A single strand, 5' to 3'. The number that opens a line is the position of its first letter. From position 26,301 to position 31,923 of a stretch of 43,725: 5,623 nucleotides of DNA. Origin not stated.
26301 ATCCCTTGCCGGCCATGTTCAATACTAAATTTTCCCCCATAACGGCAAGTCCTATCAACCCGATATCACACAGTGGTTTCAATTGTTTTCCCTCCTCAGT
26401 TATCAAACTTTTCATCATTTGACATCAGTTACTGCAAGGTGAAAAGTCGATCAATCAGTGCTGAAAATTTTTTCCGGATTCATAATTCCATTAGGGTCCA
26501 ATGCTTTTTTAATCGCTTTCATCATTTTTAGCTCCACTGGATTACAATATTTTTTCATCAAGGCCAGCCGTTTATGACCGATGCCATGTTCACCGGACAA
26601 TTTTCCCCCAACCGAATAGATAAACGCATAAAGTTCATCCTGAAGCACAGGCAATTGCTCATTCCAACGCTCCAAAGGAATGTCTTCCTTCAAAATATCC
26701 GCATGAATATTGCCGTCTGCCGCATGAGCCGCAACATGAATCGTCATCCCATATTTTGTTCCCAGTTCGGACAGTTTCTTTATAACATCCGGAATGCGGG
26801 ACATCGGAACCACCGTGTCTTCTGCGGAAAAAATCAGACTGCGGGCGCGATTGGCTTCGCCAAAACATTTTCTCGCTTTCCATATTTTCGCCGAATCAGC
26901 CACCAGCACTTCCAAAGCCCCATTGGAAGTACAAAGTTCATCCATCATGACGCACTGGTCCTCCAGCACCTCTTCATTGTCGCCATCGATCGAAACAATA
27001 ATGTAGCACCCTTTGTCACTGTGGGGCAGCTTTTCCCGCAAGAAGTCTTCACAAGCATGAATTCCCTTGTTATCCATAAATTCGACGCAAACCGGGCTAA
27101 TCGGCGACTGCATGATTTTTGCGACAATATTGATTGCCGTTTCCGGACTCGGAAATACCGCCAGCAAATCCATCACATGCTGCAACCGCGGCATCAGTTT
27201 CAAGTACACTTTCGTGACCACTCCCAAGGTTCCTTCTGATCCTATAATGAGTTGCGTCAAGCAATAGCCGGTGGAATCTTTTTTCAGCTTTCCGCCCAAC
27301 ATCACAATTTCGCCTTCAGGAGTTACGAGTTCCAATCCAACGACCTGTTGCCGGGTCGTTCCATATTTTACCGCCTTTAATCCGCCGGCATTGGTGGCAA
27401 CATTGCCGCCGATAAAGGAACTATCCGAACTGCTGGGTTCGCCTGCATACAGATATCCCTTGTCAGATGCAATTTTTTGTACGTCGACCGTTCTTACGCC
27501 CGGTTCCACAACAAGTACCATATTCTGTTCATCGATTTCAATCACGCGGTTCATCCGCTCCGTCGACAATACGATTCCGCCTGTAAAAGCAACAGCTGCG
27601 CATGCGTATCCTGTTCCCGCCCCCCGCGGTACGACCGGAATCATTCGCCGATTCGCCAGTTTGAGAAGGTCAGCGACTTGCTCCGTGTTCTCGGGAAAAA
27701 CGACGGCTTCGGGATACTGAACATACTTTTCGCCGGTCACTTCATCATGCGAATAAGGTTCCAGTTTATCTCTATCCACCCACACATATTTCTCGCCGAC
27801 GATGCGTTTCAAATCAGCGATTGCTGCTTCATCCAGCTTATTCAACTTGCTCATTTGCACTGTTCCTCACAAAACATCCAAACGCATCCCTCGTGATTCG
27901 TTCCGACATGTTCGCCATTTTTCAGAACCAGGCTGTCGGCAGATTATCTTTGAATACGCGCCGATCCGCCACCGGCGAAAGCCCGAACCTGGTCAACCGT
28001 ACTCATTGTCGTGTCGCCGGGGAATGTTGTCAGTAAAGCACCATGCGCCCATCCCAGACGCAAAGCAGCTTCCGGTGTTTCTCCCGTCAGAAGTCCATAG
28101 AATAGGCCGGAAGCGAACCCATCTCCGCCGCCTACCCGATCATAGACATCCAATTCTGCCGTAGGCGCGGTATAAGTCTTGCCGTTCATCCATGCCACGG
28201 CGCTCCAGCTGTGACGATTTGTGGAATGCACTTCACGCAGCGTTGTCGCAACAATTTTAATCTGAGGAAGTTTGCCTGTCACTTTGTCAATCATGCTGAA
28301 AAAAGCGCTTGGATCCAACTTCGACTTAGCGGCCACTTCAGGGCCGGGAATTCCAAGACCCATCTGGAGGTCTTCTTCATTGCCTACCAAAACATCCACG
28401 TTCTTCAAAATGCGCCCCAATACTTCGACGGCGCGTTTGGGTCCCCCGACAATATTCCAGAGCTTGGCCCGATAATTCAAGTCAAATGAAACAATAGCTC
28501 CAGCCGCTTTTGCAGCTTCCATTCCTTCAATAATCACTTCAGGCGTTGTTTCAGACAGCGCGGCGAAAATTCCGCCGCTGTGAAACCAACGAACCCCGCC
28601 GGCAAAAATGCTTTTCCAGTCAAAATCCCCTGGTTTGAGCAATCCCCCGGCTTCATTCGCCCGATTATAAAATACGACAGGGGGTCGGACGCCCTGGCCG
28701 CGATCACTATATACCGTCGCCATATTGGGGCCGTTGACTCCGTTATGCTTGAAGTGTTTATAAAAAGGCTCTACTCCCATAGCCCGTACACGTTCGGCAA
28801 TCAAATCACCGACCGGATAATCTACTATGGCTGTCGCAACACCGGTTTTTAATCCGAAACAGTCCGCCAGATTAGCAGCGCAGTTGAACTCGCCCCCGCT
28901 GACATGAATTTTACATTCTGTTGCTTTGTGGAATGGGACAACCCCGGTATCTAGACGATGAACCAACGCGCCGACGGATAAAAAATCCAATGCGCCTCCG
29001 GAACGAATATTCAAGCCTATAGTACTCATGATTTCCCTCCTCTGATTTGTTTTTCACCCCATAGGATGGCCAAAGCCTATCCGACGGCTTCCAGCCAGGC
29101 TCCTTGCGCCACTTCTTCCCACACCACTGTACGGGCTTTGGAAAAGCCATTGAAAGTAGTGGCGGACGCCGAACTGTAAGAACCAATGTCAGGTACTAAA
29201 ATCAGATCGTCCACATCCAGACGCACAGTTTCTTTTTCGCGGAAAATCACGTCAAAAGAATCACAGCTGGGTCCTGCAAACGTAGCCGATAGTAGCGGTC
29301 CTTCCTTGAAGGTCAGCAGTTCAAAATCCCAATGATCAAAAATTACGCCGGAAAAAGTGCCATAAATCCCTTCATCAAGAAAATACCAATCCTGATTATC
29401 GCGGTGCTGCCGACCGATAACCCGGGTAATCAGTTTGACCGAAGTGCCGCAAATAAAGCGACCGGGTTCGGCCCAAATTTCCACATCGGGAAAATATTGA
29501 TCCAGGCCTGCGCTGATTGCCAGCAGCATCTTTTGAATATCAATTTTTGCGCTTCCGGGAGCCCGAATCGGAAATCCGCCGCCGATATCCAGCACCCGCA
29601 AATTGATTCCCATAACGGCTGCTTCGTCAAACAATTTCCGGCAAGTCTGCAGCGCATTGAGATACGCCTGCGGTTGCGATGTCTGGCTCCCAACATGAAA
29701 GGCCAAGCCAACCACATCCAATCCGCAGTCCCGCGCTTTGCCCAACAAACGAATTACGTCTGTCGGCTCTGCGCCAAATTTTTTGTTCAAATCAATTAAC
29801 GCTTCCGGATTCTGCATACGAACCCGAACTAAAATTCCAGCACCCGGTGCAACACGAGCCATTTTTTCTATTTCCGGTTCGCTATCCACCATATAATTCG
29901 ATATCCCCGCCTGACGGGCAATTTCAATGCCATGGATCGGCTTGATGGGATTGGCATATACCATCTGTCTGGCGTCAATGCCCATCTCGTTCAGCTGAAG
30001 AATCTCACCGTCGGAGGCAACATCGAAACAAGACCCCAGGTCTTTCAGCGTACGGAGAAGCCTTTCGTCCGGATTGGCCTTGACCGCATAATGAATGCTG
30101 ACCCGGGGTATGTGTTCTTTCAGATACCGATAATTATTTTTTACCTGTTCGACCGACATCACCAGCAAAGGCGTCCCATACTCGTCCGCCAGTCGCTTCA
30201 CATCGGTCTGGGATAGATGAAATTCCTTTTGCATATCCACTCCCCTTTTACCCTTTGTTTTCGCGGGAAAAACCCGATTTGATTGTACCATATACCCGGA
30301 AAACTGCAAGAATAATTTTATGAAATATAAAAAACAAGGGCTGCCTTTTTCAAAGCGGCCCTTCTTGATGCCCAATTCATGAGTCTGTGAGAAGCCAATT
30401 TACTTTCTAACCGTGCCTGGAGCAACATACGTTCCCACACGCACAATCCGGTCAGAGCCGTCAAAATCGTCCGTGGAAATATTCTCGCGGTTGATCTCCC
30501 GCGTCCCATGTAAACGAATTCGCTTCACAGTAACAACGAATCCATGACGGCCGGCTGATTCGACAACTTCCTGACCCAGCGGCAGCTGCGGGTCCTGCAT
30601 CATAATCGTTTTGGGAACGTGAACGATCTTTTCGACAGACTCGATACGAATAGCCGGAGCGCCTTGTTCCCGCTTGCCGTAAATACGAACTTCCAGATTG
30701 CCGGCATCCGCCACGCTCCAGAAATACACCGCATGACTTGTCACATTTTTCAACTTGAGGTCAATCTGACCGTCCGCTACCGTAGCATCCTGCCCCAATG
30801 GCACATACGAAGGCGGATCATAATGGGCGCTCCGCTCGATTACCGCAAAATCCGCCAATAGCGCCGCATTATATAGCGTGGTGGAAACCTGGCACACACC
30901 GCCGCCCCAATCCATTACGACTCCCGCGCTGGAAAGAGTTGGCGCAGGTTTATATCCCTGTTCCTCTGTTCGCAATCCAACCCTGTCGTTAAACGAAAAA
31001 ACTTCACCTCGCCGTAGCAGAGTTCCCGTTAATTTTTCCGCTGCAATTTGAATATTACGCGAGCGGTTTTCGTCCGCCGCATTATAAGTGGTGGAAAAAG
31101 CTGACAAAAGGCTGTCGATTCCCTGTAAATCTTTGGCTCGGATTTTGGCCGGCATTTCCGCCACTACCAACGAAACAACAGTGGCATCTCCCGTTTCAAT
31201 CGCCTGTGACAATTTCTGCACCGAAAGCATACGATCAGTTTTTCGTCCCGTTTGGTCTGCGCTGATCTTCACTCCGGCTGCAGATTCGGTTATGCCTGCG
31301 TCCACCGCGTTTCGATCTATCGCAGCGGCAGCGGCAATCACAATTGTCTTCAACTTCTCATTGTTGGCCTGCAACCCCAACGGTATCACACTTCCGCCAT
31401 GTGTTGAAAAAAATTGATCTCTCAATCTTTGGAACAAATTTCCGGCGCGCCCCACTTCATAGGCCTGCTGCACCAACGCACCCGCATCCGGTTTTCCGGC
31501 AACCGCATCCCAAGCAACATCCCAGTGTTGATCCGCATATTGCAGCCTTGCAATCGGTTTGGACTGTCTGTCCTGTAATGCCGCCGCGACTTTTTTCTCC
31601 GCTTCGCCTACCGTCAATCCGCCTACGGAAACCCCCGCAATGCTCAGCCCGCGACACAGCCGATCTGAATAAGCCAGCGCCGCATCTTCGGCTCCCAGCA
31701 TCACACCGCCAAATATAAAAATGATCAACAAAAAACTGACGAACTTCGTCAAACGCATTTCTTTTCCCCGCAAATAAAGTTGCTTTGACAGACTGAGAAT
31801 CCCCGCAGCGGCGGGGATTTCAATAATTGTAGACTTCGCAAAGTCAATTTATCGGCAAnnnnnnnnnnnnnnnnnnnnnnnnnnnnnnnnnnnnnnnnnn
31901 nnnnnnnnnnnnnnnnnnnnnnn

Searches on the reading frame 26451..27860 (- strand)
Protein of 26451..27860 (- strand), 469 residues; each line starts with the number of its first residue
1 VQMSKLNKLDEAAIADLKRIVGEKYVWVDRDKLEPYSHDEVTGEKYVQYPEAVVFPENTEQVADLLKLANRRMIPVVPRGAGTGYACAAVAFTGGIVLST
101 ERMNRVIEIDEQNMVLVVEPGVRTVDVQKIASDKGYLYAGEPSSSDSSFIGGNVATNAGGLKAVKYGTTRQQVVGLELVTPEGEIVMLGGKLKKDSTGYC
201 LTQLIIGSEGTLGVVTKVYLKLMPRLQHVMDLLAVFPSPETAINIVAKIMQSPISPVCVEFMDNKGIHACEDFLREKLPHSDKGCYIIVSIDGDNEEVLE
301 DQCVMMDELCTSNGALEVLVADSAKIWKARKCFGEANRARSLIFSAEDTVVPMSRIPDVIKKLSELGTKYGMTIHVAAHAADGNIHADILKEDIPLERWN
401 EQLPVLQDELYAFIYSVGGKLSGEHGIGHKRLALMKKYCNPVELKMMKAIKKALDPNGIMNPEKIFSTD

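Call 6: search_protein_families(library=pfam, proteins=[window:26451-27860:-], max_evalue=0.01)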
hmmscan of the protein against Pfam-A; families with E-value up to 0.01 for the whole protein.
window:26451-27860:- (469 aa): 2 families
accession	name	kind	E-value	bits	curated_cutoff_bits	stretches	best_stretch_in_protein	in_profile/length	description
PF02913.24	FAD-oxidase_C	-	6.6e-51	173.8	21.2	1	229-465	5-248/248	FAD linked oxidases, C-terminal domain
PF01565.28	FAD_binding_4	-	1.1e-41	142.3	26.4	1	50-188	1-138/139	FAD binding domain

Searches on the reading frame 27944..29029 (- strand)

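Call 6: search_protein_families(library=pfam, proteins=[window:27944-29029:-], max_evalue=0.01)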
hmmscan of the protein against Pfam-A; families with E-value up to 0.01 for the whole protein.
window:27944-29029:- (361 aa): 1 family
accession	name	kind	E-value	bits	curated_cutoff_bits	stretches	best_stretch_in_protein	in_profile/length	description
PF00294.29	PfkB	-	1.3e-15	58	25.8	1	35-341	27-297/302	pfkB family carbohydrate kinase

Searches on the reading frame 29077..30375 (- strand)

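Call 6: search_protein_families(library=pfam, proteins=[window:29077-30375:-], max_evalue=0.01)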
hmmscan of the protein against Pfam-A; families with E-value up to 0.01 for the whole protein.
window:29077-30375:- (432 aa): 3 families
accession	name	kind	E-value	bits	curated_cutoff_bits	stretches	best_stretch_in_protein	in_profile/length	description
PF02784.22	Orn_Arg_deC_N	-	2.5e-59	201.1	23.4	1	76-309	2-246/247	Pyridoxal-dependent decarboxylase, pyridoxal binding domain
PF00278.28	Orn_DAP_Arg_deC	-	1.7e-15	57.5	23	1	311-398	6-95/95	Pyridoxal-dependent decarboxylase, C-terminal sheet domain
PF01168.26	Ala_racemase_N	-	1.3e-08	35.3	24.1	1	75-252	3-181/220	Alanine racemase, N-terminal domain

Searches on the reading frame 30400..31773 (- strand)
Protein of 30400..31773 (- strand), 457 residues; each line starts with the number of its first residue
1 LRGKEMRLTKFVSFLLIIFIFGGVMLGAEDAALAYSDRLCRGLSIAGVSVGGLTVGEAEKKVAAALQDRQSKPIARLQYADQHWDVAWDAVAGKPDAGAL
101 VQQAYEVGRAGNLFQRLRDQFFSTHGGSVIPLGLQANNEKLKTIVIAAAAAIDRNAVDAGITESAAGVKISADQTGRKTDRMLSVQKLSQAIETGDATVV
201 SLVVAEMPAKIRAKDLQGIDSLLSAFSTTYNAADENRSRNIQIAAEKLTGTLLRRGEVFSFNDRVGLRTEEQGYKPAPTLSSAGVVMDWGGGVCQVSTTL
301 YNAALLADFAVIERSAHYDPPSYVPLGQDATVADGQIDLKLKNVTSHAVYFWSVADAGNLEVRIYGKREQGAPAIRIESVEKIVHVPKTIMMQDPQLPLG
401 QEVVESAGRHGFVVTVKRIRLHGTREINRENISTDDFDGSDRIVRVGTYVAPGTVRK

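Call 6: search_protein_families(library=pfam, proteins=[window:30400-31773:-], max_evalue=0.01)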
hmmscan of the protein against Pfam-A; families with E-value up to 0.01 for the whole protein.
window:30400-31773:- (457 aa): 3 families
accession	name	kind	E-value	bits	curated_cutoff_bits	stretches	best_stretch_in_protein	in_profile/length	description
PF04294.18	VanW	-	3.9e-45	153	27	1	236-365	1-130/130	VanW like protein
PF12229.13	PG_binding_4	-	1.7e-12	48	22.1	1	96-197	13-113/117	Putative peptidoglycan binding domain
PF07501.17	G5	-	4.8e-07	30.4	23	1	385-448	10-74/75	G5 domain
